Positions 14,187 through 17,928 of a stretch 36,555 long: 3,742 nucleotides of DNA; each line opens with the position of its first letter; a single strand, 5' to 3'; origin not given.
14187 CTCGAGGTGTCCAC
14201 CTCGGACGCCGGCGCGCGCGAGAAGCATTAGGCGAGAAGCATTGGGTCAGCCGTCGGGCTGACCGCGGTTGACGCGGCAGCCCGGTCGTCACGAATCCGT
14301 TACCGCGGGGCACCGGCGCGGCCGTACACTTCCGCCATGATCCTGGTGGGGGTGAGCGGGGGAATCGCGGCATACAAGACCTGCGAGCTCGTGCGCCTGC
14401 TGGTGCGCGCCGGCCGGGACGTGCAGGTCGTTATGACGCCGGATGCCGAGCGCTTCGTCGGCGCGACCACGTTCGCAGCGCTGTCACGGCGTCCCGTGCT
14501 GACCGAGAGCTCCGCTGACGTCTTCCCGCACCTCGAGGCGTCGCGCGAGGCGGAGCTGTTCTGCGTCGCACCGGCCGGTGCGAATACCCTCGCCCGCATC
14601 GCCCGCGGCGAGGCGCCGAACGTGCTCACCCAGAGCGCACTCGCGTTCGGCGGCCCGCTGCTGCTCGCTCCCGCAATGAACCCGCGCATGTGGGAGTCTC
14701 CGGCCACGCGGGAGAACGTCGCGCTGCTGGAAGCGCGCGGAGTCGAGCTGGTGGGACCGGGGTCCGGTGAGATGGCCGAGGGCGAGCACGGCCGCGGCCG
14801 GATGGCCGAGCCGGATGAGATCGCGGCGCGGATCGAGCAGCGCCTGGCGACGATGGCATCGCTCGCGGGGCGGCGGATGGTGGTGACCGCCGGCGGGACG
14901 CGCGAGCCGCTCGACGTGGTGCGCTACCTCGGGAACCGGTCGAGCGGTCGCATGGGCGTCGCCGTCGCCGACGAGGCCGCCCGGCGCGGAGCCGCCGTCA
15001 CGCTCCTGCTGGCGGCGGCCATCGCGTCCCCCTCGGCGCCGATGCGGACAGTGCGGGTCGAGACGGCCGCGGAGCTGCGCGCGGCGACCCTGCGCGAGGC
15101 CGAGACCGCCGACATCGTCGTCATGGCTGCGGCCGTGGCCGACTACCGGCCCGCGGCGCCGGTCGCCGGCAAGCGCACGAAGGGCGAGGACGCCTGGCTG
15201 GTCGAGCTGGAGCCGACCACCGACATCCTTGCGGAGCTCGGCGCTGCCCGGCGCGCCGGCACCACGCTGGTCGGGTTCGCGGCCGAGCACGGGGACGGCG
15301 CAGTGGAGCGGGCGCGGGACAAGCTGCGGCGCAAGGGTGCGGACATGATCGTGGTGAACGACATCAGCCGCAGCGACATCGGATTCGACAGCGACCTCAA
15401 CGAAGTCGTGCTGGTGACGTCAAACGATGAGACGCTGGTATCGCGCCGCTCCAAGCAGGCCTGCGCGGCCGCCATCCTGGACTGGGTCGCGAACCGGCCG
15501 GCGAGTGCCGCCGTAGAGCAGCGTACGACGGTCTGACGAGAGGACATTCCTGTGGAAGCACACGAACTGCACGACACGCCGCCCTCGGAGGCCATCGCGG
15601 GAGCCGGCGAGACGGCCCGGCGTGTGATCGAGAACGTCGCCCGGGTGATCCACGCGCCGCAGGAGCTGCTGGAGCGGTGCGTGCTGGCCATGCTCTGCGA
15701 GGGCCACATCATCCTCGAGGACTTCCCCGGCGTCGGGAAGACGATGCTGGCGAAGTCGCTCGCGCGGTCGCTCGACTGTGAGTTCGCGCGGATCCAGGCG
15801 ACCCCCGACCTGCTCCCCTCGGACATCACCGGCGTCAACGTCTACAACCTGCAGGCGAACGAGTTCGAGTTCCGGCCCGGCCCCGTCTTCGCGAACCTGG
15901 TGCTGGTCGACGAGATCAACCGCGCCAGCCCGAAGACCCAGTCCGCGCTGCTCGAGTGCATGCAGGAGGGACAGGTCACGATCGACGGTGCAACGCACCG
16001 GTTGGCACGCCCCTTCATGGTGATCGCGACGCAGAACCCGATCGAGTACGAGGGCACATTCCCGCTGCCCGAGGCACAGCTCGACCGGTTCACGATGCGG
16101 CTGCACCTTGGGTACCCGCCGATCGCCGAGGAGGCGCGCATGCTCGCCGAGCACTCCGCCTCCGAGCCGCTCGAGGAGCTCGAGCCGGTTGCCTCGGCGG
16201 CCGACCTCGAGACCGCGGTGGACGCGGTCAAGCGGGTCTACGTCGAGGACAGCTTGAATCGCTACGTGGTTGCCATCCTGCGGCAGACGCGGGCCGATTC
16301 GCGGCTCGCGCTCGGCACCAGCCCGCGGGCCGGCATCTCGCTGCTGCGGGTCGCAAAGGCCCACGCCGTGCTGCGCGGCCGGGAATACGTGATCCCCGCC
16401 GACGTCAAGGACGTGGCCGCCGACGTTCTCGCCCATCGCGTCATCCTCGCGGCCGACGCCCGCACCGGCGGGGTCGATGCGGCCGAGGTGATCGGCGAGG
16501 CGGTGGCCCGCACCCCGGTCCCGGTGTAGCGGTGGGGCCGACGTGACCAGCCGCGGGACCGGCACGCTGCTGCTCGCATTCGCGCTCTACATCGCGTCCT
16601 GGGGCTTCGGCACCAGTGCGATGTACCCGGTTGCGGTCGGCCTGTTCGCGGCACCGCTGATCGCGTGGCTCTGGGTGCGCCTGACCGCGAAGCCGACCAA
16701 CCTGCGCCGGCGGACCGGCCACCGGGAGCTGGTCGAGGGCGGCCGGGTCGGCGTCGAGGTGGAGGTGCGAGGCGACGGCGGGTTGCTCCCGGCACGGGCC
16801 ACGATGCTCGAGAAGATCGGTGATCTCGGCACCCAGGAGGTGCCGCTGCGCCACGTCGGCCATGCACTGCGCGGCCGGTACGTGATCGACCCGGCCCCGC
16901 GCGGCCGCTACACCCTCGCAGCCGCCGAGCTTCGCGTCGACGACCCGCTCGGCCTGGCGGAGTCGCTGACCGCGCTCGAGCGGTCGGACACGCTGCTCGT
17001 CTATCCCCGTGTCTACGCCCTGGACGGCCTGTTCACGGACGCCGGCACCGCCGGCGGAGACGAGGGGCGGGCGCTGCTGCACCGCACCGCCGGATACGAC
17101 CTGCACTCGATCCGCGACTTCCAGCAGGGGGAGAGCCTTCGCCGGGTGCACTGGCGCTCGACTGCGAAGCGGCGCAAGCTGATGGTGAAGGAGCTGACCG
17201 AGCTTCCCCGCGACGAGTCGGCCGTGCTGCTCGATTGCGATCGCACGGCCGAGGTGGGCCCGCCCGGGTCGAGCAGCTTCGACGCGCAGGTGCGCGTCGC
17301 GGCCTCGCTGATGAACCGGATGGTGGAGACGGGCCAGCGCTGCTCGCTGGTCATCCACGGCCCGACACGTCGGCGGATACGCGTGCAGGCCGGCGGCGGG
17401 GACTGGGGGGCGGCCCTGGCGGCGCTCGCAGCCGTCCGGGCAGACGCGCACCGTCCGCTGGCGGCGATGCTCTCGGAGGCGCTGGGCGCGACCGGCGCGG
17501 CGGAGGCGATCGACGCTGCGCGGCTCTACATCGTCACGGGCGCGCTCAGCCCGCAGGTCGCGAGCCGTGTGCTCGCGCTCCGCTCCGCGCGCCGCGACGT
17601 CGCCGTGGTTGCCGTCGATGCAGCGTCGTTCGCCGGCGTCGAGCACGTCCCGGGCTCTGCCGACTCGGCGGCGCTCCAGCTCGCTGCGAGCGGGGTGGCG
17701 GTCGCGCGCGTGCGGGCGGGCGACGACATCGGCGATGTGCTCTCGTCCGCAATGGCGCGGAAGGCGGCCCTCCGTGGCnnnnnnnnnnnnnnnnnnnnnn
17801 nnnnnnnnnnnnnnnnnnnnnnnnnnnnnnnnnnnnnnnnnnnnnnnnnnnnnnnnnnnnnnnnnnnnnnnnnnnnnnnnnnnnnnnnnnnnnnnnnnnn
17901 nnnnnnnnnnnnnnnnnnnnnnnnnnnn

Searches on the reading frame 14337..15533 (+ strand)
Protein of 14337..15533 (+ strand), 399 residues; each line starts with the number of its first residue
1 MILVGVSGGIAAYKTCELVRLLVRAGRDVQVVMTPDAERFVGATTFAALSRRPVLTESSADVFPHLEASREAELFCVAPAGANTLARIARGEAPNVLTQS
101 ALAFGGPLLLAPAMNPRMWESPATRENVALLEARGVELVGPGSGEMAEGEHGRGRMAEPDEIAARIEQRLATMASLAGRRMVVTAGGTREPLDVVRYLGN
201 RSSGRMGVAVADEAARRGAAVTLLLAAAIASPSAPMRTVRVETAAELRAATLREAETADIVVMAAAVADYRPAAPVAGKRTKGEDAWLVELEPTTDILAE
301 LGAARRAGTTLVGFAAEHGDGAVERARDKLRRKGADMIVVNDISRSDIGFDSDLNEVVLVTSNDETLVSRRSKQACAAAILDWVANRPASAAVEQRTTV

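Call 64: search_protein_families(library=pfam, proteins=[window:14337-15533:+], max_evalue=0.00001)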
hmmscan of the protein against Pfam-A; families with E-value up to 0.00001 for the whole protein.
window:14337-15533:+ (399 aa): 2 families
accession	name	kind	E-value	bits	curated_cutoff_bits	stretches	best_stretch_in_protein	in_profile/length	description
PF04127.22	DFP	-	3e-61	206.9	22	1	176-360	1-186/186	DNA/pantothenate metabolism flavoprotein C-terminal domain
PF02441.25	Flavoprotein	-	3.6e-25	88.9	22.7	1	2-169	3-161/162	Flavoprotein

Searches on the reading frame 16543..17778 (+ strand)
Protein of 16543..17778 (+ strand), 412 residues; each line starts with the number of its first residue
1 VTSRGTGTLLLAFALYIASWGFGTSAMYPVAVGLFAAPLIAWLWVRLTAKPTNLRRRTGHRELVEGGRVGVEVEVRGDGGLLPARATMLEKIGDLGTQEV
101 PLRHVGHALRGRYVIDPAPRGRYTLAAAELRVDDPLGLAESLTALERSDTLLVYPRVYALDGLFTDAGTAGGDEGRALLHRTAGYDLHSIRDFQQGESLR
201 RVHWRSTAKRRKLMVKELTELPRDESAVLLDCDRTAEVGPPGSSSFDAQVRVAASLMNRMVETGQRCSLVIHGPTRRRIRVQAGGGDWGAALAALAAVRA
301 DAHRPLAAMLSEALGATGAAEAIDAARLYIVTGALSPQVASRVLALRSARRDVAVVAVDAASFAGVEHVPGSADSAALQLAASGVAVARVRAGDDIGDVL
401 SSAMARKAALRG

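Call 64: search_protein_families(library=pfam, proteins=[window:16543-17778:+], max_evalue=0.00001)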
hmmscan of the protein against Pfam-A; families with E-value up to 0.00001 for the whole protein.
window:16543-17778:+ (412 aa): 1 family
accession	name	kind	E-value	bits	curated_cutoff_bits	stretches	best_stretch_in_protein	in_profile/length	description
PF01882.25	DUF58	-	2e-08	34.2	23.4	1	190-358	2-168/216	Protein of unknown function DUF58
